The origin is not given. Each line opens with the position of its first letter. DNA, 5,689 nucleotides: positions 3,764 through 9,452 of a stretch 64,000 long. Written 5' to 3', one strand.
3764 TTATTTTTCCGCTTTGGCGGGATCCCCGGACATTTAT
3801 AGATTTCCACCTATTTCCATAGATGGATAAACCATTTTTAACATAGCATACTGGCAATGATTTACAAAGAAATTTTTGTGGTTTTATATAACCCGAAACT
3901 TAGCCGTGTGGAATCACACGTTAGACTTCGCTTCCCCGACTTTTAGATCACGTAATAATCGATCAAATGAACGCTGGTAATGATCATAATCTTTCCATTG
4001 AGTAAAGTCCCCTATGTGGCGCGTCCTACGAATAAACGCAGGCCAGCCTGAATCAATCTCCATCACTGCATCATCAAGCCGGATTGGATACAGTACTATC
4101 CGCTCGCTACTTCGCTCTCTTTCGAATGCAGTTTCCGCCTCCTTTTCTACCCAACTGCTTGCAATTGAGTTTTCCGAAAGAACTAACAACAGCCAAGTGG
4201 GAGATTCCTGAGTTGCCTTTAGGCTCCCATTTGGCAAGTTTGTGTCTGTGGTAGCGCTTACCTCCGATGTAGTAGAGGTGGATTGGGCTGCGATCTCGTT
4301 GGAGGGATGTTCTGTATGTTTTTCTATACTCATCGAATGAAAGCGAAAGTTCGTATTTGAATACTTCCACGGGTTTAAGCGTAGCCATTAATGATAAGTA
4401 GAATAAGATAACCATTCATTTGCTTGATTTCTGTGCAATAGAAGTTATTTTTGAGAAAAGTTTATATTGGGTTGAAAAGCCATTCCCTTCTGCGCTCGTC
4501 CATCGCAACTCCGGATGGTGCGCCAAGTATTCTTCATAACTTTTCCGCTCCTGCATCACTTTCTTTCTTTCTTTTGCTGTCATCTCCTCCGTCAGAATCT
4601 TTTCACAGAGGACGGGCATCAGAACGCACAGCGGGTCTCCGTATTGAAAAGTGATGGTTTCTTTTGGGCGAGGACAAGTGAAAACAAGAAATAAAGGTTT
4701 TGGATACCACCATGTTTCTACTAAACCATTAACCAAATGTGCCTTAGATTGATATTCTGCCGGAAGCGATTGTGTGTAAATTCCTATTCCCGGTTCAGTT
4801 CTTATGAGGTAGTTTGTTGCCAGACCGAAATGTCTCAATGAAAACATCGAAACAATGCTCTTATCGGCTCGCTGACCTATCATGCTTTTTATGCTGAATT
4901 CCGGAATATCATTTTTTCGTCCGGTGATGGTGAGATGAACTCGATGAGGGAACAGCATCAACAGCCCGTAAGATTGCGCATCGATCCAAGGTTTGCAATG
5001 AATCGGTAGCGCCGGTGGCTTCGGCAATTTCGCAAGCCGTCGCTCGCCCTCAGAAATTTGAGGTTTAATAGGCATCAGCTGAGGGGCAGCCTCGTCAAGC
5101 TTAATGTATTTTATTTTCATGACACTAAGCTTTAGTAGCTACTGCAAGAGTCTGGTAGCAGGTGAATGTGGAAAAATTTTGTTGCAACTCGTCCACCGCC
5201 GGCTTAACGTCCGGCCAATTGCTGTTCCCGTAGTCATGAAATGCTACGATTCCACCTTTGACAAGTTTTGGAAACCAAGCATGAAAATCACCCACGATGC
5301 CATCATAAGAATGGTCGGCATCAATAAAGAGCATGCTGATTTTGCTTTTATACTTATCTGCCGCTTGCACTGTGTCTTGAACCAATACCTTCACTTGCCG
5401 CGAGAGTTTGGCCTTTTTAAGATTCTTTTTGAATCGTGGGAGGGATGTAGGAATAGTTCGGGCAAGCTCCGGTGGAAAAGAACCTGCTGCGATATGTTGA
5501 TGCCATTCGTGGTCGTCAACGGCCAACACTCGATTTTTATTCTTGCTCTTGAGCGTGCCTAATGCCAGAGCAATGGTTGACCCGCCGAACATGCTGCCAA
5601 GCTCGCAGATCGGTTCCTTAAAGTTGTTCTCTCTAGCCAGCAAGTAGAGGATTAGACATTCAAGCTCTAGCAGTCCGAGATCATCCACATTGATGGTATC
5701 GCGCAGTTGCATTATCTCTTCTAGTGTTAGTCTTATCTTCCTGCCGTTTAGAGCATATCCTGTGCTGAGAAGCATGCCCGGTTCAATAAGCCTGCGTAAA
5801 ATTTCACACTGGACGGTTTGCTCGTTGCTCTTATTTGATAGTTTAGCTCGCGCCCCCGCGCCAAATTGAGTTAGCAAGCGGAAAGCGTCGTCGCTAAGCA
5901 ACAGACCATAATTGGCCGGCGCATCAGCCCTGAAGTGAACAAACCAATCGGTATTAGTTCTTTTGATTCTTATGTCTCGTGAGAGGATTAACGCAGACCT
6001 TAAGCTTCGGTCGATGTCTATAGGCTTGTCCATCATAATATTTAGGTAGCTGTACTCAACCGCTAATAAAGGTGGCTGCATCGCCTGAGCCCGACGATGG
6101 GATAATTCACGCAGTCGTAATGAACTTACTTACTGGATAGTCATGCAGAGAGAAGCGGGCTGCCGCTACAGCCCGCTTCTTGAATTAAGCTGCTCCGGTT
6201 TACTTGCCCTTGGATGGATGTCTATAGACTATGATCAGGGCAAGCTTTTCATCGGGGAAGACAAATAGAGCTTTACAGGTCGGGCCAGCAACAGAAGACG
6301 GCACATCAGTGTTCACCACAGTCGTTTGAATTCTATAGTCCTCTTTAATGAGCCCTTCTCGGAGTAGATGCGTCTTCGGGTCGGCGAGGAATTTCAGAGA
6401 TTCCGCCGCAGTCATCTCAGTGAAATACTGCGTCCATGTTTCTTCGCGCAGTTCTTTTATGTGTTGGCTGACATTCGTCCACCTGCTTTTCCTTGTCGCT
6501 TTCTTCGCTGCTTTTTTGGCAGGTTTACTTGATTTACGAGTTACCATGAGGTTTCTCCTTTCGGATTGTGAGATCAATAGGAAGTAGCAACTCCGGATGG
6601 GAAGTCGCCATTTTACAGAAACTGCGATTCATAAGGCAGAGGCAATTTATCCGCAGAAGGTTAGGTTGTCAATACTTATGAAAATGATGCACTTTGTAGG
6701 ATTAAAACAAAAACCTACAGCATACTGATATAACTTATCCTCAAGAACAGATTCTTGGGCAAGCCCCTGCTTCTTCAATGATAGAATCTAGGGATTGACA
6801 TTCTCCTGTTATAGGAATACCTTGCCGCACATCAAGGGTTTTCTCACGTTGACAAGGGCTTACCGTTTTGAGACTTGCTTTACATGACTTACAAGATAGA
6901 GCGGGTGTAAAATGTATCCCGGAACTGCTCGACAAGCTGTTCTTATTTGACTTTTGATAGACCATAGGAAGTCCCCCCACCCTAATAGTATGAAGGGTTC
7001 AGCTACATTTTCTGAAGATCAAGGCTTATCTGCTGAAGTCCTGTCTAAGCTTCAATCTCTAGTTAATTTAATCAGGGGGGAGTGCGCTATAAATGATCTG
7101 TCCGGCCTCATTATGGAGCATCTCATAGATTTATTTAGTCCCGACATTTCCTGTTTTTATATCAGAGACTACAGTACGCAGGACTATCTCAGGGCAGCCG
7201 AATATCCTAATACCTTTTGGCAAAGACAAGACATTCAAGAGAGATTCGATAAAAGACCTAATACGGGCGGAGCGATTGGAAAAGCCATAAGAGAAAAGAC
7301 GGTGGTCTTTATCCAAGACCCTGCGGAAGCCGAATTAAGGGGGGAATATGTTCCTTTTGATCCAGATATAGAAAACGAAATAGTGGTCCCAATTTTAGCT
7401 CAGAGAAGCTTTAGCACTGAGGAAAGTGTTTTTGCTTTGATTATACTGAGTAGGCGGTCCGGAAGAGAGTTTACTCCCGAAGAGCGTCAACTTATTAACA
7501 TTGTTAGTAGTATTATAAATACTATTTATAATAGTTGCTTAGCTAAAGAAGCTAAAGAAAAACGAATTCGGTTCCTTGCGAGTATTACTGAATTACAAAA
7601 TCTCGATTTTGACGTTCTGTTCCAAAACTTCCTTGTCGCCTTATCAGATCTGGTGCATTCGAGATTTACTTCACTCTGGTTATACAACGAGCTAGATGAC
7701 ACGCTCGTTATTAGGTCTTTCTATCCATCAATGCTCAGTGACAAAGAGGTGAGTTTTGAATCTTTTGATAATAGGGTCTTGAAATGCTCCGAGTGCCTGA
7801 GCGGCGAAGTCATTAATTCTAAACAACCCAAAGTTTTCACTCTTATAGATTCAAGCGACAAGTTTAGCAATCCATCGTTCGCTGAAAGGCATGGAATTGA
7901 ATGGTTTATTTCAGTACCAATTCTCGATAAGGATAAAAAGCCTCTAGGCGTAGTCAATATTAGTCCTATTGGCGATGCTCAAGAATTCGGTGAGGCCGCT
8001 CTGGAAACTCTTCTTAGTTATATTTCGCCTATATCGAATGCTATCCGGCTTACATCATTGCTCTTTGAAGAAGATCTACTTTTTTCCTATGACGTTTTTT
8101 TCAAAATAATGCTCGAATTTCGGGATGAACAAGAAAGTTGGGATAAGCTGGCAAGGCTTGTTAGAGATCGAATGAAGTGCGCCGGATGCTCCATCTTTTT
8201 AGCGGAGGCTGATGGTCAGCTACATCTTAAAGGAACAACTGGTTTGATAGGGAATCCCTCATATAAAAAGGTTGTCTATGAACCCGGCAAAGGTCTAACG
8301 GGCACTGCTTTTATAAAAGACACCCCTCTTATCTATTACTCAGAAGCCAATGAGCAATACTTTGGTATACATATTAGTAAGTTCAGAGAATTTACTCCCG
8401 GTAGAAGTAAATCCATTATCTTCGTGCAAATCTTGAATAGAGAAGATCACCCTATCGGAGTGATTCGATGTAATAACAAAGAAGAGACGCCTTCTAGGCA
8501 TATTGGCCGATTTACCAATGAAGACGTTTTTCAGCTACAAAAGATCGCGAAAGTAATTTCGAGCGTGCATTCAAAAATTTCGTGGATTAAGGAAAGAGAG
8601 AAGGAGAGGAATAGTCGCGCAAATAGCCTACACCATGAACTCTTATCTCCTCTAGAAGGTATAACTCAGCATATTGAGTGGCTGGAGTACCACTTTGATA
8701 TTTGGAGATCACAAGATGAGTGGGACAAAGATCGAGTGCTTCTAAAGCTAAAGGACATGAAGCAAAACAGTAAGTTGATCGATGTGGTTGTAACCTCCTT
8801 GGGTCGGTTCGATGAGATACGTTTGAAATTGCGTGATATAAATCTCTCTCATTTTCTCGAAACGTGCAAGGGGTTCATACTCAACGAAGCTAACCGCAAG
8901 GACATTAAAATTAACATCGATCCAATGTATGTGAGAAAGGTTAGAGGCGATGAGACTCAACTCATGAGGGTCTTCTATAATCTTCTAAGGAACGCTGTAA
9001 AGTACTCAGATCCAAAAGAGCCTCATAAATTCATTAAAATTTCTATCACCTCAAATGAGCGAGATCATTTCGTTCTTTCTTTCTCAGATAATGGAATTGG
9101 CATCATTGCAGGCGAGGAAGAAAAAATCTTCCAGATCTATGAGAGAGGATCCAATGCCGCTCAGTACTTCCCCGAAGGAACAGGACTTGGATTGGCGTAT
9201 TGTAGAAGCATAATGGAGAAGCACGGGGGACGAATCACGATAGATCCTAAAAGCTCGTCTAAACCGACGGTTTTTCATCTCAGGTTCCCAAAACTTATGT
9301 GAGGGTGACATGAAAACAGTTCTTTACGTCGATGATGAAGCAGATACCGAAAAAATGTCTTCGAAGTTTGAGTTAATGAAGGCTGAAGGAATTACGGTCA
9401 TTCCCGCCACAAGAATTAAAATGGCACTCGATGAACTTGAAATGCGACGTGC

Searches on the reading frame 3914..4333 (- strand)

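Call 71: search_protein_families(library=pfam, proteins=[window:3914-4333:-], max_evalue=0.01)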
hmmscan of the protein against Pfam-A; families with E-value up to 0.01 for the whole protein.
window:3914-4333:- (139 aa): 1 family
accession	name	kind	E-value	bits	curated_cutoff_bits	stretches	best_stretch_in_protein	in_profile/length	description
PF13676.11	TIR_2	-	1.6e-08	35.5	28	1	43-127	49-122/122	TIR domain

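Call 80: search_protein_families(library=padloc, proteins=[window:3914-4333:-], max_evalue=0.001)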
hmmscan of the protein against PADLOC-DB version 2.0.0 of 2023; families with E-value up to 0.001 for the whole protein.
window:3914-4333:- (139 aa): 0 families

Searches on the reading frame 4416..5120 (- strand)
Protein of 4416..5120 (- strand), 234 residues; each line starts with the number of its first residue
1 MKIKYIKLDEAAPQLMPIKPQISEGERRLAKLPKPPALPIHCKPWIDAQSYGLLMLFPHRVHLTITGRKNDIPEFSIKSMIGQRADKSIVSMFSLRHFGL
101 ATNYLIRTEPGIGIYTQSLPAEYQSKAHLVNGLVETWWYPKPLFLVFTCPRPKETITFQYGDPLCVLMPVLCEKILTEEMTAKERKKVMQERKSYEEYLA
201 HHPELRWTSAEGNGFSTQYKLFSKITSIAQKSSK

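Call 71: search_protein_families(library=pfam, proteins=[window:4416-5120:-], max_evalue=0.01)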
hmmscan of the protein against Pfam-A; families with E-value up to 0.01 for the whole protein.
window:4416-5120:- (234 aa): 1 family
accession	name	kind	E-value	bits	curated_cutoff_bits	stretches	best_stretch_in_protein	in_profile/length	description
PF19541.4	DUF6065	-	1.1e-17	64.7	26.6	1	37-200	29-189/236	Family of unknown function (DUF6065)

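Call 80: search_protein_families(library=padloc, proteins=[window:4416-5120:-], max_evalue=0.001)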
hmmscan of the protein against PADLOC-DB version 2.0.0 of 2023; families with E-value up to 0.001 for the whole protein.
window:4416-5120:- (234 aa): 0 families

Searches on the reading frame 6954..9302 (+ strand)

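Call 4: search_protein_families(library=pfam, proteins=[window:6954-9302:+], max_evalue=0.1)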
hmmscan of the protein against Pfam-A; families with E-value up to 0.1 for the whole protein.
window:6954-9302:+ (782 aa): 6 families
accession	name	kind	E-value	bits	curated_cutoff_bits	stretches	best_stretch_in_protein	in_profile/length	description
PF13185.12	GAF_2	-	9.9e-25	87.8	28.6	3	217-364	2-135/136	GAF domain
PF01590.32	GAF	-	1.3e-22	81.2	22.4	3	52-188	8-129/133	GAF domain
PF02518.31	HATPase_c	-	3.3e-21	76.2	26.4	1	665-780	1-109/111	Histidine kinase-, DNA gyrase B-, and HSP90-like ATPase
PF13492.12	GAF_3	-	4.7e-06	27.5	27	0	220-364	3-127/129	GAF domain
PF14501.12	HATPase_c_5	-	0.0012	19.2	22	1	669-767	5-92/102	GHKL domain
PF02334.22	RTP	-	0.068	14.1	26.7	0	572-641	37-104/113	Replication terminator protein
